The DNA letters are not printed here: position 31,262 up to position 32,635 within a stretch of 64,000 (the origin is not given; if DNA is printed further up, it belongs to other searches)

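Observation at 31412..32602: AT-rich single-gene cassette: catalytically intact class III nucleotidyl cyclase fused to an unrecognised C-terminal domain (Pycsar-like or novel defence candidate)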

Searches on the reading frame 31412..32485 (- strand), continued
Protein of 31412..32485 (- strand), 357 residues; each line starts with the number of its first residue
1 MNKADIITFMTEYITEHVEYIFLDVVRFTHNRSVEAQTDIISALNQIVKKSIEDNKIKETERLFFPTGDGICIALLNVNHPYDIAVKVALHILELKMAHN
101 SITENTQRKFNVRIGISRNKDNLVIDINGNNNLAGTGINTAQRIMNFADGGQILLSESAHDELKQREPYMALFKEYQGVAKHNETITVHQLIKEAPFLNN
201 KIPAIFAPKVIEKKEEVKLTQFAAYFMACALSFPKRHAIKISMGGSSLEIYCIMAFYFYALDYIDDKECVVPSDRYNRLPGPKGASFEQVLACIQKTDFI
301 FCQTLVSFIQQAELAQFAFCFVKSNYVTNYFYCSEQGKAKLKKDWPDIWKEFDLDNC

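Call 19: find_encoding_contigs(protein=P0048, flank=8000, max_places=2)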
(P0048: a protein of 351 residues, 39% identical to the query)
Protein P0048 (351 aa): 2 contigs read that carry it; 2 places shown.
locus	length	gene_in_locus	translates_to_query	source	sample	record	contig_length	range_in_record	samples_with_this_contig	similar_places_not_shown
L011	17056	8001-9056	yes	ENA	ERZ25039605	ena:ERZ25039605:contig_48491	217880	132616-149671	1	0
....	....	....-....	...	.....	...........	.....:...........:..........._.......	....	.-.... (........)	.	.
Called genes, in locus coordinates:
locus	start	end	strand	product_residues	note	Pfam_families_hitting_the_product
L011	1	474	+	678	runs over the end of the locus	-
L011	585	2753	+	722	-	-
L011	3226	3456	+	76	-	-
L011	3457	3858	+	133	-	PF01850:PIN (weak), PF13470:PIN_3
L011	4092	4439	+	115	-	PF00135:COesterase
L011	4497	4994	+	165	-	PF00903:Glyoxalase (weak)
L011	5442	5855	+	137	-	PF00903:Glyoxalase, PF06983:3-dmu-9_3-mt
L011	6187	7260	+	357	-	PF03544:TonB_C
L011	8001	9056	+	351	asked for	PF00211:Guanylate_cyc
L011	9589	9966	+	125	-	PF13384:HTH_23 (weak), PF13518:HTH_28, PF13551:HTH_29 (weak)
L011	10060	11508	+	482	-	-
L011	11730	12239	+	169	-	PF14803:Zn_ribbon_Nudix (weak), PF00293:NUDIX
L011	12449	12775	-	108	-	-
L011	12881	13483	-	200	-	-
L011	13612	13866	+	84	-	-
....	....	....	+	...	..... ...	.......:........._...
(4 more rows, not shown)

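Call 21: predict_structure(alignment_id=A1)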
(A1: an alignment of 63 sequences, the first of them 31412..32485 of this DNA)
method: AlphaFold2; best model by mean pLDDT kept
length: 357 residues; sequences in the alignment: 63
mean_pLDDT: 93.2   pTM: 0.75
mean pLDDT of the five models: 93.2, 92.4, 92.4, 92.3, 92.2
residues with pLDDT >= 90: 300; 70-90: 37; 50-70: 20; < 50: 0
segments of 3 or more residues with pLDDT < 50: none
pLDDT, mean of each block of 10 residues (from residue 1): 57 91 98 98 98 98 97 96 98 99 98 98 95 96 98 98 97 97 96 98 93 79 98 81 78 96 91 84 90 96 97 96 90 96 98 94
secondary structure, 60 per line:
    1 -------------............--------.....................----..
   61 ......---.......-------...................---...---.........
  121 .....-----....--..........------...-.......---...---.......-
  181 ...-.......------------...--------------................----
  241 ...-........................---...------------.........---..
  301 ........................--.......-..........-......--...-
elements in order: E14-25 H34-54 E62-66 E70-76 H84-102 E112-125 E131-134 H137-146 E153-155 H157-163 E173-179 E185-191 H221-236 H245-268 H287-295 H299-320 E321-324 E327-333 H335-344 H346-351

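Call 25: fold_search(model_id=the predicted structure, library=pdb)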
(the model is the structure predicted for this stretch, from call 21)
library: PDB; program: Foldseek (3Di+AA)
matches with E <= 10: 1246; with E <= 0.001: 187
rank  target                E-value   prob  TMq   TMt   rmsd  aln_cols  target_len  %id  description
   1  3et6_B                2.3e-10  1.00  0.41  0.75   3.3       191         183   21  The crystal structure of the catalytic domain of a eukaryotic guanylate cyclase (released 2008-10-14)
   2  3et6_A                4.3e-10  1.00  0.41  0.74   3.6       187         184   20  The crystal structure of the catalytic domain of a eukaryotic guanylate cyclase (released 2008-10-14)
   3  5oyh_E                6.6e-10  1.00  0.40  0.74   3.3       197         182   20  crystal structure of the catalytic core of a rhodopsin-guanylyl cyclase with converted specificity in complex with ATP (released 2018-06-06)
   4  5oyh_O                6.6e-10  1.00  0.38  0.70   3.8       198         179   19  crystal structure of the catalytic core of a rhodopsin-guanylyl cyclase with converted specificity in complex with ATP (released 2018-06-06)
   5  3r5g_B                7.0e-10  1.00  0.40  0.69   4.6       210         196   14  Crystal structure of the adenylyl cyclase CyaB from P. aeruginosa (released 2012-01-11)
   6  5oyh_D                8.2e-10  1.00  0.39  0.71   3.7       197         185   19  crystal structure of the catalytic core of a rhodopsin-guanylyl cyclase with converted specificity in complex with ATP (released 2018-06-06)
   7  5oyh_A                1.0e-09  1.00  0.40  0.72   3.5       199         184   21  crystal structure of the catalytic core of a rhodopsin-guanylyl cyclase with converted specificity in complex with ATP (released 2018-06-06)
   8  6sir_A                1.1e-09  1.00  0.37  0.68   4.1       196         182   20  Crystal structure of the guanylate cyclase domain of RhGC from Catenaria anguillulae in complex with GTP (released 2019-12-18)
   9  5oyh_K                1.3e-09  1.00  0.38  0.70   3.6       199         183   20  crystal structure of the catalytic core of a rhodopsin-guanylyl cyclase with converted specificity in complex with ATP (released 2018-06-06)
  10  5oyh_B                1.4e-09  1.00  0.39  0.70   3.7       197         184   20  crystal structure of the catalytic core of a rhodopsin-guanylyl cyclase with converted specificity in complex with ATP (released 2018-06-06)
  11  5d0h_A                1.6e-09  1.00  0.39  0.81   3.3       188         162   20  Crystal Structure of triple mutant (KDA to EGY) of an adenylyl cyclase Ma1120 from Mycobacterium avium in complex with (released 2016-08-10)
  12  5oyh_M                1.6e-09  1.00  0.40  0.74   3.3       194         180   18  crystal structure of the catalytic core of a rhodopsin-guanylyl cyclase with converted specificity in complex with ATP (released 2018-06-06)
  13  5oyh_N                2.1e-09  1.00  0.39  0.72   3.6       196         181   20  crystal structure of the catalytic core of a rhodopsin-guanylyl cyclase with converted specificity in complex with ATP (released 2018-06-06)
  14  1wc1_B                2.6e-09  1.00  0.42  0.74   3.1       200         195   14  Soluble adenylyl cyclase CyaC from S. platensis in complex with Rp- ATPalphaS (released 2004-12-20)
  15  6aoa                  2.9e-09  1.00  0.38  0.72   3.6       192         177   19  Monomeric crystal structure of the E497/C566D double mutant of the guanylyl cyclase domain of the RhoGC fusion protein f (released 2017-11-22)
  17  1wc1_C                3.8e-09  1.00  0.43  0.76   3.0       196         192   14  Soluble adenylyl cyclase CyaC from S. platensis in complex with Rp- ATPalphaS (released 2004-12-20)
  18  5oyh_P                3.8e-09  1.00  0.37  0.68   4.0       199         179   20  crystal structure of the catalytic core of a rhodopsin-guanylyl cyclase with converted specificity in complex with ATP (released 2018-06-06)
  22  1wc1_A                4.4e-09  1.00  0.42  0.73   3.2       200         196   13  Soluble adenylyl cyclase CyaC from S. platensis in complex with Rp- ATPalphaS (released 2004-12-20)
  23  4wp8_A                6.2e-09  1.00  0.38  0.79   2.9       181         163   20  Crystal structure of Adenylyl cyclase Ma1120 from Mycobacterium Avium in complex with 2'5'-DD-3'-ATP and Manganese ion (released 2015-09-02)
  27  4wp8_B                7.3e-09  1.00  0.39  0.81   2.6       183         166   20  Crystal structure of Adenylyl cyclase Ma1120 from Mycobacterium Avium in complex with 2'5'-DD-3'-ATP and Manganese ion (released 2015-09-02)
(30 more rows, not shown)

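Call 37: find_related_loci(query=A1, collection=genome_contigs, flank=10000)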
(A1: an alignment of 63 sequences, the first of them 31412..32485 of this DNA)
Query A1 (357 aa) in genome_contigs; peptide patterns used: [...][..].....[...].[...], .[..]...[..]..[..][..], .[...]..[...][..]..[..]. (x = any residue, [..] = any of these).
195 stretches matched a pattern; 94 encode a relative of the query (tblastn E <= 1e-3); the best 80 are kept; 80 distinct loci.
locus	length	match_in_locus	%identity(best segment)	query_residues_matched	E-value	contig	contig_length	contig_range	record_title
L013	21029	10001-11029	39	9-353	4e-79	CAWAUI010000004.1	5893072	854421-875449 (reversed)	MAG: Thermoanaerobaculaceae bacterium isolate MFD09730.bin.2.32 genome assembly, contig: contig_588, whole genome shotgu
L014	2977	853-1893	40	15-354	1e-78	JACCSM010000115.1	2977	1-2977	MAG: Rubrobacteraceae bacterium isolate MGR_bin48 SD2897-2912_k127_8827438, whole genome shotgun sequence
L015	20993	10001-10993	40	14-354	1e-74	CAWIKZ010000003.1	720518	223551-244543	MAG: uncultured Acidobacteriaceae bacterium isolate MFD03323.bin.1.140 genome assembly, contig: contig_26796, whole geno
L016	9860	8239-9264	36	8-355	3e-70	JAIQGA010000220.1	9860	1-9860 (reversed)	MAG: Terriglobia bacterium isolate SRVP_29 SRVP18_hole-7m-from-trench_1_20cm_scaffold_4008, whole genome shotgun sequenc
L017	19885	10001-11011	40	12-354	3e-69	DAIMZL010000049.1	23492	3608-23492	MAG TPA_asm: Melioribacteraceae bacterium isolate CTOTU7585 NODE_3587_length_23492_cov_29.367752, whole genome shotgun s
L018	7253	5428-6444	38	10-357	7e-69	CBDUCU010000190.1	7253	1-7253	MAG TPA_asm: uncultured bacterium isolate ERR2431955_concoct_83 genome assembly, contig: ERZ23878311.8270, whole genome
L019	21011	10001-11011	40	12-354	8e-69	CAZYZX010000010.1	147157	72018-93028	MAG TPA_asm: uncultured Melioribacteraceae bacterium isolate binchicken_co135_200 genome assembly, contig: NODE_239_leng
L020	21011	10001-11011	39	12-354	5e-68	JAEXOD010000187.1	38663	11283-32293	MAG: Bacteroidetes bacterium isolate OH_HBrB_124 k127_2113148, whole genome shotgun sequence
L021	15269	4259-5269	39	12-354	1e-67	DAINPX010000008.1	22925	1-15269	MAG TPA_asm: Melioribacteraceae bacterium isolate CTOTU18571 NODE_2069_length_22925_cov_7.225404, whole genome shotgun s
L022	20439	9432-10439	38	18-352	9e-67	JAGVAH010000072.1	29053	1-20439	MAG: Syntrophobacterales bacterium isolate DeMMO6_13 c_000000023694, whole genome shotgun sequence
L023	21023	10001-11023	36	10-355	6e-66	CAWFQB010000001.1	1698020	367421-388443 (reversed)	MAG: uncultured Chthonomonadaceae bacterium isolate MFD04580.bin.2.50 genome assembly, contig: contig_10650, whole genom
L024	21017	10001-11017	38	10-354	9e-66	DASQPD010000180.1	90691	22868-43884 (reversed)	MAG TPA_asm: Pyrinomonadaceae bacterium isolate SMAG_U10820 k141_1512187, whole genome shotgun sequence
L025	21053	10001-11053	40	6-355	8e-78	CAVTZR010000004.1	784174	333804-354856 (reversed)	MAG: uncultured Chloroflexia bacterium isolate MFD04408.bin.2.195 genome assembly, contig: contig_31537, whole genome sh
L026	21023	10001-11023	37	11-357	2e-64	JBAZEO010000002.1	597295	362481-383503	MAG: Dehalococcoidia bacterium isolate SO_2017_LW3_128 NODE_11_length_597295_cov_6.387337_LW162_2017, whole genome shotg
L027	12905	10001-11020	38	10-357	1e-64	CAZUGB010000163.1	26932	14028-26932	MAG TPA_asm: uncultured Candidatus Cloacimonadota bacterium isolate binchicken_co219_449 genome assembly, contig: k141_1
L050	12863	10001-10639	48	19-232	2e-59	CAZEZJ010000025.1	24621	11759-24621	MAG TPA_asm: uncultured Blastocatellaceae bacterium isolate binchicken_co174_37 genome assembly, contig: NODE_281_length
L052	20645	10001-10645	47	6-216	4e-59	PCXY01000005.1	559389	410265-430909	MAG: Candidatus Woesearchaeota archaeon CG10_big_fil_rev_8_21_14_0_10_45_16 CG10_8_21_14_0.10_scaffold_1_c, whole genome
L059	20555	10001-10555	48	10-194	2e-54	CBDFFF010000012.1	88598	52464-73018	MAG: Abditibacterium sp. isolate fe9fba55-339d-4547-813a-2ef718579e7a genome assembly, contig: contig_12, whole genome s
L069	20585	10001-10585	47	15-208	1e-51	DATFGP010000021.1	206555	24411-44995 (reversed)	MAG TPA_asm: Pyrinomonadaceae bacterium isolate SMAG_U8666 k141_346956, whole genome shotgun sequence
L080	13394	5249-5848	43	15-207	3e-46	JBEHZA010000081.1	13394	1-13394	MAG: Verrucomicrobiota bacterium isolate ESF1.bin.9 NODE_4937_length_13394_cov_3.330951, whole genome shotgun sequence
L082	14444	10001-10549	44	19-201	3e-44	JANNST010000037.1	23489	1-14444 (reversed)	MAG: Chloracidobacterium sp. isolate SOY_31_metabat_163 SOY_31_k141_3044601, whole genome shotgun sequence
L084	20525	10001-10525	51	19-194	9e-48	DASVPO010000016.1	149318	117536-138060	MAG TPA_asm: Pyrinomonadaceae bacterium isolate SMAG_U3181 k141_132222, whole genome shotgun sequence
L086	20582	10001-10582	43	16-208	3e-43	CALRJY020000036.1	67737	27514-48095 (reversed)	MAG: Chitinophaga pinensis isolate JJ-GEL11-19-2-m1-bin235 genome assembly, contig: JJ-R1525-126-C89, whole genome shotg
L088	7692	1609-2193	41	19-202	2e-42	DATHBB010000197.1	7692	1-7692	MAG TPA_asm: Pyrinomonadaceae bacterium isolate SMAG_U10705 k141_641239, whole genome shotgun sequence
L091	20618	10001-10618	41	17-216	2e-41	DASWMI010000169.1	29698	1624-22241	MAG TPA_asm: Pyrinomonadaceae bacterium isolate SMAG_U3383 k141_245972, whole genome shotgun sequence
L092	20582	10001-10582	40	17-216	2e-35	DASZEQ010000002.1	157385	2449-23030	MAG TPA_asm: Pyrinomonadaceae bacterium isolate SMAG_U6498 k141_68380, whole genome shotgun sequence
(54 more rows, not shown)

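Call 38: find_related_loci(query=A1, collection=viral_contigs, flank=10000)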
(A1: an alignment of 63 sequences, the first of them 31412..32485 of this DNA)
Query A1 (357 aa) in viral_contigs; peptide patterns used: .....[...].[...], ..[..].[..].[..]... (x = any residue, [..] = any of these).
71 stretches matched a pattern, but none encodes a relative of the query by tblastn (E <= 1e-3).

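Call 41: search_protein_families(library=pfam, proteins=[L050:9827-11152:+, L059:10001-11248:+, L069:9905-11509:+, L080:5168-6361:+, L084:9974-12658:+, L086:9959-11047:+, L088:1576-3282:+, L091:9977-11791:+, L092:9983-11764:+], max_evalue=0.1)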
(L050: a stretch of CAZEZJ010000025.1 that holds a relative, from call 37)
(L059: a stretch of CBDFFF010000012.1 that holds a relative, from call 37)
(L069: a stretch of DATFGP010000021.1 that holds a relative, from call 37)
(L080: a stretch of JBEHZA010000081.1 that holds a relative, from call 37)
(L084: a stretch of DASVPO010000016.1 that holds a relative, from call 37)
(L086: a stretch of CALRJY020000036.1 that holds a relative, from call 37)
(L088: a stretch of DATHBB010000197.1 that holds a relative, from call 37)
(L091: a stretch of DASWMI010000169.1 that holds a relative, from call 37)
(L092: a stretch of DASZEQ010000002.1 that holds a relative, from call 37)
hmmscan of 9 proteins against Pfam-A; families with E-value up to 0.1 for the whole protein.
L050:9827-11152:+ (442 aa): 3 families
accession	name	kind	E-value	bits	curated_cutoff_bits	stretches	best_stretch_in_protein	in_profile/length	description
PF00211.25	Guanylate_cyc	-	2.8e-08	34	21.9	1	61-211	12-162/183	Adenylate and Guanylate cyclase catalytic domain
PF24217.1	DUF7436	-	0.0035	17.7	34.2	1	281-425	13-153/153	Family of unknown function (DUF7436)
PF09297.16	Zn_ribbon_NUD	-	0.051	13.7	24.8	0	16-26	3-13/32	NADH pyrophosphatase zinc ribbon domain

L059:10001-11248:+ (416 aa): 1 family
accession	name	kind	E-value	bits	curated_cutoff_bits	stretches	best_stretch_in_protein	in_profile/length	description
PF00211.25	Guanylate_cyc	-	7e-09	36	21.9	1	11-165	11-165/183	Adenylate and Guanylate cyclase catalytic domain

L069:9905-11509:+ (535 aa): 4 families
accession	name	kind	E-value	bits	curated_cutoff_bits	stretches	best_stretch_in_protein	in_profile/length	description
PF13407.12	Peripla_BP_4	-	1.5e-15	57.9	35.1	1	236-508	1-256/258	Periplasmic binding protein domain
PF00211.25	Guanylate_cyc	-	3e-08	33.9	21.9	1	39-207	12-179/183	Adenylate and Guanylate cyclase catalytic domain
PF00532.27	Peripla_BP_1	-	0.00074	19.5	22.2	1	234-480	3-231/281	Periplasmic binding proteins and sugar binding domain of LacI family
PF13377.12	Peripla_BP_3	-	0.013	16.1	26.5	1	408-519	56-158/167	Periplasmic binding protein-like domain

L080:5168-6361:+ (398 aa): 1 family
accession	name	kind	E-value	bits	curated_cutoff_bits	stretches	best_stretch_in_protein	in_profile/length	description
PF00211.25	Guanylate_cyc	-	4.6e-08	33.3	21.9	1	26-189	4-166/183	Adenylate and Guanylate cyclase catalytic domain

L084:9974-12658:+ (895 aa): 5 families
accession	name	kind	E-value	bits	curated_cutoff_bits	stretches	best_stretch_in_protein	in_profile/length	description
PF13646.12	HEAT_2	-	4.5e-16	59.3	27.7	3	701-767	19-86/88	HEAT repeats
PF02985.28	HEAT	-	3.1e-08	33.5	23.5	0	399-418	10-29/31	HEAT repeat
PF00211.25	Guanylate_cyc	-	1.1e-06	28.8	21.9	1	12-171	12-173/183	Adenylate and Guanylate cyclase catalytic domain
PF03130.22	HEAT_PBS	-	0.0036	18.1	20.9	0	405-431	1-27/27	PBS lyase HEAT-like repeat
PF13513.12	HEAT_EZ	-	0.042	14.9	27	0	720-739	35-54/55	HEAT-like repeat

L086:9959-11047:+ (363 aa): 1 family
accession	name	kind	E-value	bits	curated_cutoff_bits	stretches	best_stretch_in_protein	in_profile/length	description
PF00211.25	Guanylate_cyc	-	6.9e-08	32.7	21.9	1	14-178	6-175/183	Adenylate and Guanylate cyclase catalytic domain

L088:1576-3282:+ (569 aa): 1 family
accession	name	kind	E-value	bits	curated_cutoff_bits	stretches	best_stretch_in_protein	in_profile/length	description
PF00211.25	Guanylate_cyc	-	0.00087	19.4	21.9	1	14-164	12-156/183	Adenylate and Guanylate cyclase catalytic domain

L091:9977-11791:+ (605 aa): 1 family
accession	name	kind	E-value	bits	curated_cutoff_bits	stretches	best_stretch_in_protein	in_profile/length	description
PF00211.25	Guanylate_cyc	-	0.0016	18.5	21.9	1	90-170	81-161/183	Adenylate and Guanylate cyclase catalytic domain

L092:9983-11764:+ (594 aa): 1 family
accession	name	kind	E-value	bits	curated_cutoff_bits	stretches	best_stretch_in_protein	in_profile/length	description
PF00211.25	Guanylate_cyc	-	2.9e-05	24.2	21.9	1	63-176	63-177/183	Adenylate and Guanylate cyclase catalytic domain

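Call 42: search_protein_families(library=padloc, proteins=[L050:9827-11152:+, L059:10001-11248:+, L069:9905-11509:+, L080:5168-6361:+, L084:9974-12658:+, L086:9959-11047:+, L088:1576-3282:+, L091:9977-11791:+, L092:9983-11764:+], max_evalue=0.1)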
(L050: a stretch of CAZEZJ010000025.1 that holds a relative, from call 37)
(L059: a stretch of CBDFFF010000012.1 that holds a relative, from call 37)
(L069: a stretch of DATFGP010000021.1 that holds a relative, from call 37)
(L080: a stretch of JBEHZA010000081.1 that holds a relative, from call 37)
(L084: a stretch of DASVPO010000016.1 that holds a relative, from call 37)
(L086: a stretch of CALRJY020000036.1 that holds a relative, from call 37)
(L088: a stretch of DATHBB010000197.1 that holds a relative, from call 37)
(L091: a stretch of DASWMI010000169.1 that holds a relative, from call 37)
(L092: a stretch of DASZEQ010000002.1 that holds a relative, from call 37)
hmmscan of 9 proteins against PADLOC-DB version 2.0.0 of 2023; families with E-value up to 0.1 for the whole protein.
L050:9827-11152:+ (442 aa): 3 families
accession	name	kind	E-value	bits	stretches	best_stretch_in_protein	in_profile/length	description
PDLC02367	PycC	-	0.0016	15.9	1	148-221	134-210/226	-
PDLC02370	PycC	-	0.0026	15.2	1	150-215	179-250/340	-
PDLC02369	PycC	-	0.0035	14.9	1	174-211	162-197/248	-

L059:10001-11248:+ (416 aa): 4 families
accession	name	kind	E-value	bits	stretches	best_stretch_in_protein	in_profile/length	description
PDLC04824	PDC-S02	-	0.00073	16.8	1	181-313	18-137/308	-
PDLC02369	PycC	-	0.0016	16.1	1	90-162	125-199/248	-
PDLC00763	PycC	-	0.0018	15.7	1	102-161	146-214/268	Pycsar cyclase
PDLC02370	PycC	-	0.033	11.6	1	124-166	206-250/340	-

L069:9905-11509:+ (535 aa): 4 families
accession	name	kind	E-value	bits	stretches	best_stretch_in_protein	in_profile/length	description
PDLC02369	PycC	-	0.0025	15.4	1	149-191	159-201/248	-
PDLC02367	PycC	-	0.0037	14.7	1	126-190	134-201/226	-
PDLC02370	PycC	-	0.0069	13.8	1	156-197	213-254/340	-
PDLC00763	PycC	-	0.014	12.8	1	151-188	177-214/268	Pycsar cyclase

L080:5168-6361:+ (398 aa): 2 families
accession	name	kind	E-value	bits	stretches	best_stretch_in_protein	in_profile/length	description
PDLC00763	PycC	-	0.018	12.5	1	128-180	161-210/268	Pycsar cyclase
PDLC02369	PycC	-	0.021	12.4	1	142-180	156-192/248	-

L084:9974-12658:+ (895 aa): 2 families
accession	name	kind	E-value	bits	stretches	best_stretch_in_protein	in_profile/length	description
PDLC02919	HEAT-ARM_XIII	-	4.2e-07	25.7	1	688-832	860-991/1972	-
PDLC00763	PycC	-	0.05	11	1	103-156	161-211/268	Pycsar cyclase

L086:9959-11047:+ (363 aa): 0 families

L088:1576-3282:+ (569 aa): 1 family
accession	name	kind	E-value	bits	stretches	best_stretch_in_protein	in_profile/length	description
PDLC02367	PycC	-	0.0091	13.4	1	101-184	133-213/226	-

L091:9977-11791:+ (605 aa): 4 families
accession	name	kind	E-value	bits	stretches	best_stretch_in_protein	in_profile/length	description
PDLC02367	PycC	-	3.6e-05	21.3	1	100-173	122-200/226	-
PDLC02369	PycC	-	0.0022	15.6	1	94-169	117-195/248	-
PDLC00734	PycC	-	0.017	12.2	1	97-192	268-371/374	Pycsar cyclase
PDLC00766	PycC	-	0.039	11.4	0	128-173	156-203/232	Pycsar cyclase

L092:9983-11764:+ (594 aa): 3 families
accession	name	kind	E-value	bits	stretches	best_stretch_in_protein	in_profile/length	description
PDLC00734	PycC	-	0.0015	15.7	1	82-178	264-370/374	Pycsar cyclase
PDLC02369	PycC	-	0.044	11.3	1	65-154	101-191/248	-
PDLC02367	PycC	-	0.05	11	0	89-155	125-193/226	-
